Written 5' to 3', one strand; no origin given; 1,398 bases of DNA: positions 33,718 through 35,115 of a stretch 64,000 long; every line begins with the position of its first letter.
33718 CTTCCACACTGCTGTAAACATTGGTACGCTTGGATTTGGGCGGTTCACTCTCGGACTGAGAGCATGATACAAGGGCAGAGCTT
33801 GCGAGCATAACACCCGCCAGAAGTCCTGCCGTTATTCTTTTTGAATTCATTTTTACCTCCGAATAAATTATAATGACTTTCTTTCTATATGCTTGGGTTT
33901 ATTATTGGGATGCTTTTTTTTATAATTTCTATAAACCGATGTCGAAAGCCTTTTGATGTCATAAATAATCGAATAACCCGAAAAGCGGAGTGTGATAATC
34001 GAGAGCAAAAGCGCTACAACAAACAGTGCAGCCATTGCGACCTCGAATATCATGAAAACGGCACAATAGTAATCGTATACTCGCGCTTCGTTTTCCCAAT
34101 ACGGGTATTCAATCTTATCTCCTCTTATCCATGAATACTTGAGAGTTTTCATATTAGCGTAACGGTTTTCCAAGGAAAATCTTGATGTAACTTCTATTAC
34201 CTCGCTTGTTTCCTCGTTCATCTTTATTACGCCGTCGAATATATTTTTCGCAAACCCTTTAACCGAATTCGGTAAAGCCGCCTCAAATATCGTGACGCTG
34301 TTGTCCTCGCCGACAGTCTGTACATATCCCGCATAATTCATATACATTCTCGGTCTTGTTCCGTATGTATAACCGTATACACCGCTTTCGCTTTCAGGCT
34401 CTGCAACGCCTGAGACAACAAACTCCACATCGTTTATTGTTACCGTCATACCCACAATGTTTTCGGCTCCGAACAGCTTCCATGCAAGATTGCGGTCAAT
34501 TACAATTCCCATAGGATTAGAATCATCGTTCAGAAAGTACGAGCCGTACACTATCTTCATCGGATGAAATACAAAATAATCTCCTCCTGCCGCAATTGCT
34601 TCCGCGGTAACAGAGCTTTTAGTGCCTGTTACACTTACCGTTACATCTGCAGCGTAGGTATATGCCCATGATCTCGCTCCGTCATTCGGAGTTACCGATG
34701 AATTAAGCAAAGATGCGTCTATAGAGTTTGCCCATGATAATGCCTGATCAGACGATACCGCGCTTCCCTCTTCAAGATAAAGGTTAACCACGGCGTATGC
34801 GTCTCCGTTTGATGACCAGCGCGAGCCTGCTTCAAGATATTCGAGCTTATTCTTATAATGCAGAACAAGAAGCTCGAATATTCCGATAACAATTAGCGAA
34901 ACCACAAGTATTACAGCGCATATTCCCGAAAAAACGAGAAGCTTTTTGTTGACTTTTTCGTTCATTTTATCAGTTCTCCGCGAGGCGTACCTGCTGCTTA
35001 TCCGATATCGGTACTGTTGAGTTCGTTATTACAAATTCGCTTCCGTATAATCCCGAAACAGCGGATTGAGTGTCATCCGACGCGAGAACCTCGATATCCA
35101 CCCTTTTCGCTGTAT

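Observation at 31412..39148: Five-gene operon fusing a MalFG-type ABC importer with efflux-type accessory proteins and no ATPase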

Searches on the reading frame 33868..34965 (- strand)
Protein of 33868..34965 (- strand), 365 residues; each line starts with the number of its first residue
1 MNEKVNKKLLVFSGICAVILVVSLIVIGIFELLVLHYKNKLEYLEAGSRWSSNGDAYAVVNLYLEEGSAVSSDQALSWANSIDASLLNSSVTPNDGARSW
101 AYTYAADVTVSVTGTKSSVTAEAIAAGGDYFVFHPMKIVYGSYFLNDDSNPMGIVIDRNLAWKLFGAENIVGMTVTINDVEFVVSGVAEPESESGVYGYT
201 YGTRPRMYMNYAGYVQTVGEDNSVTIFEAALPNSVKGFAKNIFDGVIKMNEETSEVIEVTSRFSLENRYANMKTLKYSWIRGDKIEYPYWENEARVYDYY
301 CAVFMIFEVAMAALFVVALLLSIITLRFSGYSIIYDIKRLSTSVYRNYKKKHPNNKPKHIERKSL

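Call 3: search_protein_families(library=pfam, proteins=[window:33868-34965:-], max_evalue=1)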
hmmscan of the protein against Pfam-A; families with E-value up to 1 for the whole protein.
window:33868-34965:- (365 aa): 3 families
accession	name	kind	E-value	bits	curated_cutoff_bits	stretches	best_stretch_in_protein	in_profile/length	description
PF12704.14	MacB_PCD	-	2.2e-10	41.6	27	1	102-223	73-185/207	MacB-like periplasmic core domain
PF16404.10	BT_2262-like_C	-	0.012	16.2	29.6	1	69-112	79-121/125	BT_2262-like, C-terminal domain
PF19524.4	DUF6054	-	0.035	14.4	27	1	108-146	63-101/111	Family of unknown function (DUF6054)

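Call 4: search_protein_families(library=ncbifam, proteins=[window:33868-34965:-], max_evalue=1)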
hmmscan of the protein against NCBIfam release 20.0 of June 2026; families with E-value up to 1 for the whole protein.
window:33868-34965:- (365 aa): 4 families
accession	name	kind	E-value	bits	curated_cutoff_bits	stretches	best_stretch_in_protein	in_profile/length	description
TIGR03434.1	ADOP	subfamily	4.2e-05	21.8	622.3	1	104-193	96-185/803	ADOP family duplicated permease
NF011020.0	PRK14449.1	equivalog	8.1e-05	22.5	103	1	207-279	5-77/90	acylphosphatase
NF011012.0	PRK14440.1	equivalog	0.0003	20.9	103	1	206-254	4-50/90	acylphosphatase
TIGR00985.1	3a0801s04tom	subfamily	0.12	12.2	163.55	1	316-352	8-44/148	mitochondrial import receptor subunit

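Call 7: find_homologous_proteins(query=window:33868-34965:-)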
Query window:33868-34965:- (365 aa): 117 proteins with E <= 0.001 among 5416 candidates.
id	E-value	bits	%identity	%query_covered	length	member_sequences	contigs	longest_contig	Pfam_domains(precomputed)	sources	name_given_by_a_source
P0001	5.0e-235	797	99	100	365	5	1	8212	PF12704.15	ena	-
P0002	1.7e-198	677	82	99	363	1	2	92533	PF12704.15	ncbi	-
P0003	4.4e-198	675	82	93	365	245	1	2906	PF12704.15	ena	-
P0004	3.9e-193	659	80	93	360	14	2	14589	PF12704.15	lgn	-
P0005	2.1e-180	617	74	99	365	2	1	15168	PF12704.15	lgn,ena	-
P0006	9.4e-173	592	74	96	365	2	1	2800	PF12704.15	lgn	-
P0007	2.1e-167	575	73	94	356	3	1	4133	PF12704.15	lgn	-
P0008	2.1e-166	571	75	93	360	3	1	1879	PF12704.15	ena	-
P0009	2.1e-165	568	72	93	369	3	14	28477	PF12704.15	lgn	-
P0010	1.3e-154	533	64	97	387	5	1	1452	PF12704.15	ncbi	-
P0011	2.6e-153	528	65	96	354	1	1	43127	PF12704.15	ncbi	-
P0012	1.6e-152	526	64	94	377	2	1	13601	PF12704.15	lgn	-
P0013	3.3e-150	518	63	100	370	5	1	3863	PF12704.15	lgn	-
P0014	1.7e-145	503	63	97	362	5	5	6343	PF12704.15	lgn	-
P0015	4.7e-144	498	62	100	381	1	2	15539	PF12704.15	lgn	-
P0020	8.7e-141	487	59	93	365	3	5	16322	PF12704.15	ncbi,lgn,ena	-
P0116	9.1e-26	109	29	79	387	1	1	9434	PF12704.15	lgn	-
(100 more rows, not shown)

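Call 10: find_related_loci(query=A1, collection=genome_contigs, flank=10000)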
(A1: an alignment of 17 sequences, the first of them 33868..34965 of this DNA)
Query A1 (365 aa) in genome_contigs; peptide patterns used: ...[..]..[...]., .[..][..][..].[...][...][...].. (x = any residue, [..] = any of these).
337 stretches matched a pattern; 296 encode a relative of the query (tblastn E <= 1e-3); the best 80 are kept; 80 distinct loci.
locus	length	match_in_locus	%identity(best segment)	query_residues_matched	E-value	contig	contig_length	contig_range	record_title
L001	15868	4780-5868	82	1-360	0e+0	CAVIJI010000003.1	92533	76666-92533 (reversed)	bacterium isolate H07634-L1_cleanbin_000011 genome assembly, contig: Spades_H07634-L1_contig_148, whole genome shotgun s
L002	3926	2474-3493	82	1-340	0e+0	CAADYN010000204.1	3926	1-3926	MAG TPA_asm: Clostridia bacterium, isolate HGM12664, WGS project CAADYN010000000 data, contig: ERS396348_42_k79_141872,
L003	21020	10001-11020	73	1-340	2e-173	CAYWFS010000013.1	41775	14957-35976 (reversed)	MAG TPA_asm: uncultured Ruminococcus sp. isolate SRP225648_co1_179 genome assembly, contig: NODE_1705_length_41775_cov_1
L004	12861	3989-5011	76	1-341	2e-178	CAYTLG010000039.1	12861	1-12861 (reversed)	MAG TPA_asm: uncultured Ruminococcus sp. isolate SRP350583_co2_567 genome assembly, contig: NODE_7242_length_12861_cov_7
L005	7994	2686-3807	61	1-360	1e-149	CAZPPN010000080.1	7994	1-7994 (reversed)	MAG TPA_asm: uncultured Ruminococcus sp. isolate SRP315200_co1_865 genome assembly, contig: NODE_21326_length_7994_cov_4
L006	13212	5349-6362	63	1-338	2e-141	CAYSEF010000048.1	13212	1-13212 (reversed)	MAG TPA_asm: uncultured Ruminococcus sp. isolate SRP350583_co2_77 genome assembly, contig: NODE_6965_length_13212_cov_20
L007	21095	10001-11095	56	1-363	4e-140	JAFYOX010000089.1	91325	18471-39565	MAG: Clostridia bacterium isolate RGIG7288 Water_buffalos_Cecum-4__c661866, whole genome shotgun sequence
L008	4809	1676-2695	58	1-340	5e-139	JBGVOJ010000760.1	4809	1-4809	MAG: Eubacteriales bacterium isolate fecal_MAG_213 fecal_MAG_213_contig_0760, whole genome shotgun sequence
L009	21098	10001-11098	56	1-364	8e-135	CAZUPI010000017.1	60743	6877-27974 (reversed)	MAG TPA_asm: uncultured Ruminococcus sp. isolate SRP222994_co1_84 genome assembly, contig: NODE_746_length_60743_cov_5.4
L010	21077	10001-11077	58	1-362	2e-134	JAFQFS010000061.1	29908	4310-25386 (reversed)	MAG: Clostridia bacterium isolate RGIG1778 Goat_Cecum-4__c364982, whole genome shotgun sequence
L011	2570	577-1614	55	1-357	1e-139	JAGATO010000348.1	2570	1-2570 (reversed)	MAG: Bacillota bacterium isolate RGIG8761 Water_deer_Colon.Co__c1405628, whole genome shotgun sequence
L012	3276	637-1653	57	1-340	7e-137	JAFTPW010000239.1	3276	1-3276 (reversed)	MAG: Clostridia bacterium isolate RGIG4041 Roe_deer_Cecum-5__c333799, whole genome shotgun sequence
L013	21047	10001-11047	57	1-351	1e-131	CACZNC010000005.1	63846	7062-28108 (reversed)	MAG: uncultured Ruminococcus sp. isolate RUG12770 genome assembly, contig: RUG12770_asm_5, whole genome shotgun sequence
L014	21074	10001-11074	52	1-358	1e-128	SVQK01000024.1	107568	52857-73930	MAG: Oscillospiraceae bacterium isolate SIG615 k141_139223, whole genome shotgun sequence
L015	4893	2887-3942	56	1-356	1e-128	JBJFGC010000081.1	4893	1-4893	MAG: Eubacteriales bacterium isolate PUUB45_bin.047 NODE_15872_length_4893_cov_3.361513, whole genome shotgun sequence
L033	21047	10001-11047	40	4-352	3e-82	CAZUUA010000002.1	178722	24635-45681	MAG TPA_asm: uncultured Ruminococcus sp. isolate SRP350583_co1_434 genome assembly, contig: NODE_48_length_178722_cov_51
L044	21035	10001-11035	31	14-364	3e-50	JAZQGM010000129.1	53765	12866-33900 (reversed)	MAG: Acetatifactor sp. isolate T1900044630_TS20190096.MAGScoT_cleanbin_000025 SGB_1025_k141_1902736, whole genome shotgu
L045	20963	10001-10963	31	4-324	3e-50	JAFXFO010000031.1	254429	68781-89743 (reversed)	MAG: Lachnospiraceae bacterium isolate RGIG6370 Sheep_Rectum-4__c719821, whole genome shotgun sequence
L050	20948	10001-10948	31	15-332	2e-49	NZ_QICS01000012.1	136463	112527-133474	Lachnotalea glycerini strain DSM 28816 Ga0215715_112, whole genome shotgun sequence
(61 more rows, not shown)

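Call 24: search_solved_structures(query=A1, max_evalue=10, show_alignments=2)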
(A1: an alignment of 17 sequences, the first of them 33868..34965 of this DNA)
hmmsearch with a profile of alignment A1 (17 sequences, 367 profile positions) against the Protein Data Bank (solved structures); distinct sequences matched with E-value up to 10: 12.
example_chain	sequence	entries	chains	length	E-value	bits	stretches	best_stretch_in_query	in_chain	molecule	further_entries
5lj8_A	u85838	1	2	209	5.4e-09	38.7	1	104-194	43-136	Macrolide export ATP-binding/permease protein MacB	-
9qgy_M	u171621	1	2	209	5.4e-09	38.7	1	104-194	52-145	Macrolide export ATP-binding/permease protein MacB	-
5c59_A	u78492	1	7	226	6.5e-09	38.4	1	104-194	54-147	Macrolide export ATP-binding/permease protein MacB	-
5nik_J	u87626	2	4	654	3.2e-08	36.1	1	104-194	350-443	Macrolide export ATP-binding/permease protein MacB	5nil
3ftj_A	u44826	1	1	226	5.2e-07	32.2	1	108-192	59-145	Macrolide export ATP-binding/permease protein macB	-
5lil_A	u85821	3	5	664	3.3e-06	29.6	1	108-192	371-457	Macrolide export ATP-binding/permease protein MacB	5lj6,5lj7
5gko_A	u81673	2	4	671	0.0022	20.2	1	106-212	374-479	Macrolide export ATP-binding/permease protein MacB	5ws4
5f9q_A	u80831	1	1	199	0.48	12.6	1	104-193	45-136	Macrolide export ATP-binding/permease protein YknZ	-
1ofg_A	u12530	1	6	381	1.4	11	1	190-245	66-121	GLUCOSE-FRUCTOSE OXIDOREDUCTASE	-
1ryd_A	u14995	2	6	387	1.4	11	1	190-245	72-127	glucose-fructose oxidoreductase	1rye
1h6a_A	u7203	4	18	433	1.7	10.8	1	190-245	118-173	PRECURSOR FORM OF GLUCOSE-FRUCTOSE OXIDOREDUCTASE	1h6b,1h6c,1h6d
1evj_A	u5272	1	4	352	1.9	10.6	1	191-245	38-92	GLUCOSE-FRUCTOSE OXIDOREDUCTASE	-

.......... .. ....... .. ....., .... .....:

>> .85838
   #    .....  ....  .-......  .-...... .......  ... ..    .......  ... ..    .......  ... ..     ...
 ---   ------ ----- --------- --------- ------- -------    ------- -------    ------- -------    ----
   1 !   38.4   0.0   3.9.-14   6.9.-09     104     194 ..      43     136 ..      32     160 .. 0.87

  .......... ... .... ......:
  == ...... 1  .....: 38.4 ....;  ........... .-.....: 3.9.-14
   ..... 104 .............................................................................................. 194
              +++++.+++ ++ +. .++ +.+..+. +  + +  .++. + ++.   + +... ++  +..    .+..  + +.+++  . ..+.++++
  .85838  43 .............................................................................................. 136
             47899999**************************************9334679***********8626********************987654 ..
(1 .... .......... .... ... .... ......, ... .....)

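Call 34: predict_structure(alignment_id=A1)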
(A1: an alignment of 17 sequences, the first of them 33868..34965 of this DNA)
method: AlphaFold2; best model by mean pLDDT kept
length: 365 residues; sequences in the alignment: 17
mean_pLDDT: 84.2   pTM: 0.79
mean pLDDT of the five models: 84.2, 84.1, 84.1, 81.5, 79.1
residues with pLDDT >= 90: 170; 70-90: 144; 50-70: 33; < 50: 18
segments of 3 or more residues with pLDDT < 50: 277-283, 356-360, 362-365
pLDDT, mean of each block of 10 residues (from residue 1): 68 87 94 92 81 79 84 91 87 68 92 96 93 91 85 95 95 95 95 87 91 88 89 87 86 85 89 61 72 90 91 93 81 66 74 55 45
secondary structure, 60 per line:
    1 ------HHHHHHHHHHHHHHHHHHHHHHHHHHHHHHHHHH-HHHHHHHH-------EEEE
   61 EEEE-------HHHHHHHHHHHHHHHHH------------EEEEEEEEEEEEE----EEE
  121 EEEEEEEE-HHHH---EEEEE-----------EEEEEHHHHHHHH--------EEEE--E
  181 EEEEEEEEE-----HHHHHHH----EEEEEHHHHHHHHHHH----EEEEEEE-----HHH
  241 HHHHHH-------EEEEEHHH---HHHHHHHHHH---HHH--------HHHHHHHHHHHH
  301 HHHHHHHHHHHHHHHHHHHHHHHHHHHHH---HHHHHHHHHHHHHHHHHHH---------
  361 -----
elements in order: H7-40 H42-49 E57-64 H72-88 E101-113 E118-128 H130-133 E137-141 E153-157 H158-165 E174-177 E180-189 H195-201 E206-210 H211-221 E226-232 H238-246 E254-258 H265-274 H289-329 H333-351

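Call 36: fold_search(model_id=the predicted structure, library=pdb)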
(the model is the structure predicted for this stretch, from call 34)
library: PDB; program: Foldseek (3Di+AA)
matches with E <= 10: 111; with E <= 0.001: 45
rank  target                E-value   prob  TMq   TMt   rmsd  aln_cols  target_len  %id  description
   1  5gko_A                1.8e-11  1.00  0.42  0.26   8.6       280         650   15  Crystal structure of tripartite-type ABC transporter, MacB from Acinetobacter baumannii (released 2017-11-15)
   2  3ftj                  1.4e-10  1.00  0.41  0.66   6.6       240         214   18  Crystal structure of the periplasmic region of MacB from Actinobacillus actinomycetemcomitans (released 2009-05-26)
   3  5lil_A                3.5e-10  1.00  0.39  0.25  11.0       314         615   15  Structure of Aggregatibacter actinomycetemcomitans MacB bound to ATPyS (P21) (released 2017-11-15)
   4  5nik_J                5.9e-10  1.00  0.41  0.27  10.0       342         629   15  Structure of the MacAB-TolC ABC-type tripartite multidrug efflux pump (released 2017-05-24)
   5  9qgy_M                1.5e-09  1.00  0.41  0.68   4.1       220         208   15  Structure of the YbjP lipoprotein bound to the MacAB-TolC tripartite efflux pump (released 2026-03-25)
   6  5lil_B                1.8e-09  1.00  0.37  0.24  17.1       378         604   16  Structure of Aggregatibacter actinomycetemcomitans MacB bound to ATPyS (P21) (released 2017-11-15)
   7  5xu1_M                4.0e-09  1.00  0.38  0.36   9.7       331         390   11  Structure of a non-canonical ABC transporter from Streptococcus pneumoniae R6 (released 2018-01-24)
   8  5lj7_B                6.6e-09  1.00  0.36  0.23  10.4       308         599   15  Structure of Aggregatibacter actinomycetemcomitans MacB bound to ATP (P21) (released 2017-11-15)
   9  5lj6                  7.3e-09  1.00  0.36  0.24  11.7       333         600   14  Structure of Aggregatibacter actinomycetemcomitans MacB bound to ATPyS (P6522) (released 2017-11-15)
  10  5c59_D                1.1e-08  1.00  0.28  0.52   8.5       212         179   14  Crystal structure of the periplasmic region of MacB from E. coli (released 2016-06-22)
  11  5xu1_S                1.4e-08  1.00  0.36  0.35  11.0       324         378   11  Structure of a non-canonical ABC transporter from Streptococcus pneumoniae R6 (released 2018-01-24)
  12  5lj8_B                1.7e-08  1.00  0.32  0.51   6.9       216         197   16  Structure of the E. coli MacB periplasmic domain (P21) (released 2017-11-15)
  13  5lj8_A                2.5e-08  1.00  0.30  0.46   7.5       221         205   14  Structure of the E. coli MacB periplasmic domain (P21) (released 2017-11-15)
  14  5c59_A                4.0e-08  1.00  0.30  0.53   7.2       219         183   14  Crystal structure of the periplasmic region of MacB from E. coli (released 2016-06-22)
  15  9ge6_A                5.0e-08  1.00  0.38  0.19  18.7       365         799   10  Structure of E. coli YbbAP (released 2025-05-28)
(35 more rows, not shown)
